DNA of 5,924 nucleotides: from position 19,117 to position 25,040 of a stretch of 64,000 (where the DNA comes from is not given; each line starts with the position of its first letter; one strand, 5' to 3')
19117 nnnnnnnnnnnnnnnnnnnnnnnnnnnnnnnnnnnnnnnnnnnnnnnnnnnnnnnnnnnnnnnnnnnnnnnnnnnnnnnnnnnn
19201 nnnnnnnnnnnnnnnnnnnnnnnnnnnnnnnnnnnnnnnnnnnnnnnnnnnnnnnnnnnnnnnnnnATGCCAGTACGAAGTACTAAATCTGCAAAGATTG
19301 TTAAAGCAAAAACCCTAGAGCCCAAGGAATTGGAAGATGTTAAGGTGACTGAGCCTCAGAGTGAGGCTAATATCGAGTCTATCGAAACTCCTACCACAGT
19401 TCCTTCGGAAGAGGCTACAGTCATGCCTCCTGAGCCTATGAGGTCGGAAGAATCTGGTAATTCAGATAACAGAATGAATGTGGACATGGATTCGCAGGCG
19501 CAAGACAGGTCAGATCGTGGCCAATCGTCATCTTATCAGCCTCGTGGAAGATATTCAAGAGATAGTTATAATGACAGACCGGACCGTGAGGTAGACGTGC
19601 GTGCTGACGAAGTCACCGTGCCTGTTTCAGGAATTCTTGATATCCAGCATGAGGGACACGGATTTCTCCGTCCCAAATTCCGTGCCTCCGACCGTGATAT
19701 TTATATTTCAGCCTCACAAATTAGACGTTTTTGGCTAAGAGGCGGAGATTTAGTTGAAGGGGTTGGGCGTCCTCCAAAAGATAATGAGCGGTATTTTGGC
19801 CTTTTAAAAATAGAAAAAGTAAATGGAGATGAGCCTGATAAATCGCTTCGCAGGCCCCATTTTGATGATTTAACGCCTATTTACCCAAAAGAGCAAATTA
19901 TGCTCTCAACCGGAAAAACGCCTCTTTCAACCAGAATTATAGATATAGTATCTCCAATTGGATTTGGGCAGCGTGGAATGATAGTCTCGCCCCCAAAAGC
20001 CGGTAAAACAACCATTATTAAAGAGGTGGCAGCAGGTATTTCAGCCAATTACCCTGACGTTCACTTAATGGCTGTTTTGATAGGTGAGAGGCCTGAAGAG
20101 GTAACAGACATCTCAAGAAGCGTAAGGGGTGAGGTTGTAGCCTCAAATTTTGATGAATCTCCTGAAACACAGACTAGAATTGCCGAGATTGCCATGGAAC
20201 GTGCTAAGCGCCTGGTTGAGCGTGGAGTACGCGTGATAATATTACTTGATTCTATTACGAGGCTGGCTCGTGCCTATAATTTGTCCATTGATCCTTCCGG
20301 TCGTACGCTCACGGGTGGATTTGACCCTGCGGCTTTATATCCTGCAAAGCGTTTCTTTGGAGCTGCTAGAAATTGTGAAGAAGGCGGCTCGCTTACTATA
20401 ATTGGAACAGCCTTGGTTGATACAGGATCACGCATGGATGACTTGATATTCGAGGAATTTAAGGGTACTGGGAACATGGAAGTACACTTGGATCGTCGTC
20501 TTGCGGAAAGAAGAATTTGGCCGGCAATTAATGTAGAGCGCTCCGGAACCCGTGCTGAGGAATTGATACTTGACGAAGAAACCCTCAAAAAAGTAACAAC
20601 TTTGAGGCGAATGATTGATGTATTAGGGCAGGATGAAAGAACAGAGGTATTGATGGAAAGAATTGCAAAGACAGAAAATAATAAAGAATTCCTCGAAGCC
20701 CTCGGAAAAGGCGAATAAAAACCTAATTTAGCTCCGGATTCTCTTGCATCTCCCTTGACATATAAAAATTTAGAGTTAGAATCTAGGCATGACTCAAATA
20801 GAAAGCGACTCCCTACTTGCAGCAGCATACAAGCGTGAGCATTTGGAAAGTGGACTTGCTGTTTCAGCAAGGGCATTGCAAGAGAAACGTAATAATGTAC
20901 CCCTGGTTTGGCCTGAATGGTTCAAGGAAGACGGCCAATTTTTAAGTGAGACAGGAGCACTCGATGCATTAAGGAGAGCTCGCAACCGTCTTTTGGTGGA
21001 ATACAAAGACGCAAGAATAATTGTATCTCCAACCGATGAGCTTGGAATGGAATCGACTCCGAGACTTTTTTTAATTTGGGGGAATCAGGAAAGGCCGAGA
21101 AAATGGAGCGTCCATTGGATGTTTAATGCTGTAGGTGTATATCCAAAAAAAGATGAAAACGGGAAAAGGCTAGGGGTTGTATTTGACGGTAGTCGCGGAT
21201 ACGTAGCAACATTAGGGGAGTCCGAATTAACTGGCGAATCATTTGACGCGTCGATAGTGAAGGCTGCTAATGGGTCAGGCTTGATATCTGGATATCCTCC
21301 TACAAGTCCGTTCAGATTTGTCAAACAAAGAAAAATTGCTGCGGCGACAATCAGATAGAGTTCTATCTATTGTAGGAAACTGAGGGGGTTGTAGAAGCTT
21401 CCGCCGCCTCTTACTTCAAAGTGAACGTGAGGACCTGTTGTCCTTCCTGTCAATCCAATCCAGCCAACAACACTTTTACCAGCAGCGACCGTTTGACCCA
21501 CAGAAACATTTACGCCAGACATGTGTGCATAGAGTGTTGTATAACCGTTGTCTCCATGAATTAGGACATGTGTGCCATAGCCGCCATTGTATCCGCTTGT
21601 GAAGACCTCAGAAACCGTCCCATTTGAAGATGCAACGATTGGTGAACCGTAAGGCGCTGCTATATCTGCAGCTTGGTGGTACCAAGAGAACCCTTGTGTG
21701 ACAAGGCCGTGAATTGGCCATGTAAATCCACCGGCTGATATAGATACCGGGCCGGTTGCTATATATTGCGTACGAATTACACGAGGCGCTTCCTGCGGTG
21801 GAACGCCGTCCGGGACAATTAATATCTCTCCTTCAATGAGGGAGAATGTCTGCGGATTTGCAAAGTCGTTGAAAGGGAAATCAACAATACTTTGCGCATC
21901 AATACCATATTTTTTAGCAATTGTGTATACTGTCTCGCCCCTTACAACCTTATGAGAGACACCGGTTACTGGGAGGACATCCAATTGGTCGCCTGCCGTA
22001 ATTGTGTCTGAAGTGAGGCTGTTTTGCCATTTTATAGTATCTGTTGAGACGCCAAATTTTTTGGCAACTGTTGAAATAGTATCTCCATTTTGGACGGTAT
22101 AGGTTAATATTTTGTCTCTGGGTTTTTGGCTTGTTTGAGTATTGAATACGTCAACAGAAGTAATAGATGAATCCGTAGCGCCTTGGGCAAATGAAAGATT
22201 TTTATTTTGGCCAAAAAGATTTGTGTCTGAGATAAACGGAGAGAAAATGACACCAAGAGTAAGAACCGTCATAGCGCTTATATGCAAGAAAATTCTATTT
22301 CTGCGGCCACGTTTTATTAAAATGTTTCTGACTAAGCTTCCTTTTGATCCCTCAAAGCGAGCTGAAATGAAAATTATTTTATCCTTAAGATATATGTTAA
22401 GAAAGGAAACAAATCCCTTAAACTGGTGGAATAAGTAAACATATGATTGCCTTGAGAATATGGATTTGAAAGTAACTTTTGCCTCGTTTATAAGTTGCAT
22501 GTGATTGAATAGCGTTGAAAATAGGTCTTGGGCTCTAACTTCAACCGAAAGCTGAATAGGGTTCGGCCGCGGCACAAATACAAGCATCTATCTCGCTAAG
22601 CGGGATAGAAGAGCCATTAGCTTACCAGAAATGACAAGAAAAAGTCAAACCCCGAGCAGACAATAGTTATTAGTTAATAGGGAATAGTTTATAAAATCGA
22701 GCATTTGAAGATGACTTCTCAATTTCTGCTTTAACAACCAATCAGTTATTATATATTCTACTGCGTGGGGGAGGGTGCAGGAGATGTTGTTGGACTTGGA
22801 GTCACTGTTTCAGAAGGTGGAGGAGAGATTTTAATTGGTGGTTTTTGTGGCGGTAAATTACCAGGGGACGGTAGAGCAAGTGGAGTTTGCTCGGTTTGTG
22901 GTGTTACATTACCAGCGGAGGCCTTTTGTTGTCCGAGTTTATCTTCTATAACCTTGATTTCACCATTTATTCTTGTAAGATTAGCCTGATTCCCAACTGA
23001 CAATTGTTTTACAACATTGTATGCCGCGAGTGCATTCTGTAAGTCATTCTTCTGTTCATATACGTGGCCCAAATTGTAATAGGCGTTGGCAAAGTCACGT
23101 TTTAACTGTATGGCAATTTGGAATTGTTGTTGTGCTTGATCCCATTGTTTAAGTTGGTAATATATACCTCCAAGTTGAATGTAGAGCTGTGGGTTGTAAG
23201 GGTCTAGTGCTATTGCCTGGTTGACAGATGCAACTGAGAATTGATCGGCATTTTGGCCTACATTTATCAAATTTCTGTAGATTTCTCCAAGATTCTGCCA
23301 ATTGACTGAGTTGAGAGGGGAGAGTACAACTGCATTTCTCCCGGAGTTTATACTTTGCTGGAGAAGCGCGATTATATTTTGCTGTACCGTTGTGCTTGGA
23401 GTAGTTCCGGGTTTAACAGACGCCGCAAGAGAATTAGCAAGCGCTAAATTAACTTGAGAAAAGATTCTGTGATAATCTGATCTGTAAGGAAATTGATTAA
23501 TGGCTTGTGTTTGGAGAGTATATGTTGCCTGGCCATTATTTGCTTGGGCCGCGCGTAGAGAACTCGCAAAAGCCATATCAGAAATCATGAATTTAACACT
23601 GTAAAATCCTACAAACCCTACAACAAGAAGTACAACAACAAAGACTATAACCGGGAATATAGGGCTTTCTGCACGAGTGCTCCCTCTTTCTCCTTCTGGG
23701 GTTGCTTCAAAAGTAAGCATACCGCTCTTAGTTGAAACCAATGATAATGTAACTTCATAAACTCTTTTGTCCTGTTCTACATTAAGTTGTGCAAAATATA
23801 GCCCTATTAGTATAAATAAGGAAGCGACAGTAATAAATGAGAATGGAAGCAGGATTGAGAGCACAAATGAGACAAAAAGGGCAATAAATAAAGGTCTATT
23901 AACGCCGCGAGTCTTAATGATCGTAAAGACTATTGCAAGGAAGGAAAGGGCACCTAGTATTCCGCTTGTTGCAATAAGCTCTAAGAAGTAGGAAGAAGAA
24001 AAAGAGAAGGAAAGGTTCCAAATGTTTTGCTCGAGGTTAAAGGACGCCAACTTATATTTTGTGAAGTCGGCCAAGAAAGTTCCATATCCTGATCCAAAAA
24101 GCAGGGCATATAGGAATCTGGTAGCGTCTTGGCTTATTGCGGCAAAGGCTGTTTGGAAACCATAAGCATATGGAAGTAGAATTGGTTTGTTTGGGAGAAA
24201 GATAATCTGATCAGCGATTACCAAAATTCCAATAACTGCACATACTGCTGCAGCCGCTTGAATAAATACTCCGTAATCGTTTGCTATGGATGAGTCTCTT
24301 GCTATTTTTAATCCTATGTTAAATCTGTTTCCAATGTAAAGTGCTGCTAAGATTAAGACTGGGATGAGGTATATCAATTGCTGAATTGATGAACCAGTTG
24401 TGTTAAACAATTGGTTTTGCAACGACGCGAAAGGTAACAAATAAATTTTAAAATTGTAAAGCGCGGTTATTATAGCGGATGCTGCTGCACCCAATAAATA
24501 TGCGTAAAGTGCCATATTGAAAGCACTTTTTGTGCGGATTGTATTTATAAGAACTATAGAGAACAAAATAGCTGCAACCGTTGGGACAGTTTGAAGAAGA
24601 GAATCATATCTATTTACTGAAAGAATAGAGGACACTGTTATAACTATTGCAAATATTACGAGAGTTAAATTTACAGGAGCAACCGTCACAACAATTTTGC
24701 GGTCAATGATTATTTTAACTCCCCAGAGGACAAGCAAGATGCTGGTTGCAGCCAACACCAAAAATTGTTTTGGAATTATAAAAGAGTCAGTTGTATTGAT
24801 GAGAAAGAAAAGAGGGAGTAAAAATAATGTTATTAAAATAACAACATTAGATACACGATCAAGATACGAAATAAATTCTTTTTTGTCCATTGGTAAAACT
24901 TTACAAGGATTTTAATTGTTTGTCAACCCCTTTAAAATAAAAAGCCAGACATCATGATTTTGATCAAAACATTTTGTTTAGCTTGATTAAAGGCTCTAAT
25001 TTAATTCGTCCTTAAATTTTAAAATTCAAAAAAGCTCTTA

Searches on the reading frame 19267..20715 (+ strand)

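Call 6: search_protein_families(library=pfam, proteins=[window:19267-20715:+], max_evalue=0.001)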
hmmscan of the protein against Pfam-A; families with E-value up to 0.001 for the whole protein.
window:19267-20715:+ (483 aa): 2 families
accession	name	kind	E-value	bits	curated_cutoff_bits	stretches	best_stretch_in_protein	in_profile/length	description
PF00006.31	ATP-synt_ab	-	8.2e-27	94.7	29.5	1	222-426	2-211/213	ATP synthase alpha/beta family, nucleotide-binding domain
PF07497.18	Rho_RNA_bind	-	3.9e-26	91.1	27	1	120-191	1-73/73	Rho termination factor, RNA-binding domain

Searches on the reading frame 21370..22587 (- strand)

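Call 6: search_protein_families(library=pfam, proteins=[window:21370-22587:-], max_evalue=0.001)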
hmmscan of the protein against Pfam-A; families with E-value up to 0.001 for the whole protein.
window:21370-22587:- (406 aa): 5 families
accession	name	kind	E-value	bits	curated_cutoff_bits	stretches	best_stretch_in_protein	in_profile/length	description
PF01551.29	Peptidase_M23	-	1.2e-25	90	28.7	1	303-401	2-96/96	Peptidase family M23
PF01476.26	LysM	-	1e-17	64.2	20.9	2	163-203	1-41/43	LysM domain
PF23473.1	LysM3_LYK4_5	-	2.8e-13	50.1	29.3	1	161-196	3-38/48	LYK4/5 LysM3 domain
PF23462.1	LysM3_NFP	-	0.00039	21.3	28.1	0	161-191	3-33/48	NFP LysM3 domain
PF23577.1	LysM_RLK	-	0.00085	19.7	27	0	161-186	1-26/44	LysM domain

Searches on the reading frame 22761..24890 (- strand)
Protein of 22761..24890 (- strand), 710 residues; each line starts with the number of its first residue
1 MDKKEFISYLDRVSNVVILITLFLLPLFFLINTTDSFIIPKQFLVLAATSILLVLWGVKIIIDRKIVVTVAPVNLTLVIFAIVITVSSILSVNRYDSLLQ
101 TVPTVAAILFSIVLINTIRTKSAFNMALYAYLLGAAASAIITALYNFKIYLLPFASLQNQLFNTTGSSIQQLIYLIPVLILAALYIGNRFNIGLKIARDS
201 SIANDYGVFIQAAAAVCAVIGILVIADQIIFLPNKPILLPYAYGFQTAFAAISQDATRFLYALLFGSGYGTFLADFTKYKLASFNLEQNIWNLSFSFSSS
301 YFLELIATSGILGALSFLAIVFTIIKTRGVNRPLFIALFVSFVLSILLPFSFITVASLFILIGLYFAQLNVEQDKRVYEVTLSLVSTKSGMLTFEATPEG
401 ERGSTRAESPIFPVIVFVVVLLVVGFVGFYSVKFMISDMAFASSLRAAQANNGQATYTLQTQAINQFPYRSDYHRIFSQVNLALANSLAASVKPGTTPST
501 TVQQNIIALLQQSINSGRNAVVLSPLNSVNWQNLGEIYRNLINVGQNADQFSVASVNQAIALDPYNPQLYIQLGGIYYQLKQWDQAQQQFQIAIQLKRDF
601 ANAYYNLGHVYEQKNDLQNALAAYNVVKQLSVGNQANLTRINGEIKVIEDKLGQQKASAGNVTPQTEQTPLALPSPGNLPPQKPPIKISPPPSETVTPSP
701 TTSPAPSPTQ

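Call 6: search_protein_families(library=pfam, proteins=[window:22761-24890:-], max_evalue=0.001)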
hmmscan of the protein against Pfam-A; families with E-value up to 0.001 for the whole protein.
window:22761-24890:- (710 aa): 10 families
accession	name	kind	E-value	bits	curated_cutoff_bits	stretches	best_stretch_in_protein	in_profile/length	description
PF13414.12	TPR_11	-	1.6e-10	40.9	26.8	1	575-614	2-41/42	TPR repeat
PF13431.12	TPR_17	-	1.6e-10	40.8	24.4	1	557-588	3-34/34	Tetratricopeptide repeat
PF00515.34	TPR_1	-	1.9e-07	31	27.8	1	601-625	1-25/34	Tetratricopeptide repeat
PF13181.12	TPR_8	-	2.3e-07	30.9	25.7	1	601-625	1-25/34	Tetratricopeptide repeat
PF07719.23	TPR_2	-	1.5e-06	28.3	27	0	568-598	2-32/34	Tetratricopeptide repeat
PF13432.12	TPR_16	-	4e-06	27.6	32.7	1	576-627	6-57/65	Tetratricopeptide repeat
PF14559.12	TPR_19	-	5.3e-06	27.1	25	1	557-602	15-59/68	Tetratricopeptide repeat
PF13424.12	TPR_12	-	2.2e-05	25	30.1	1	569-625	5-69/77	Tetratricopeptide repeat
PF13176.12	TPR_7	-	6.8e-05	23.1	27.9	0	603-624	1-22/36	Tetratricopeptide repeat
PF13371.12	TPR_9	-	0.00044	20.6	35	0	554-598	16-60/73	Tetratricopeptide repeat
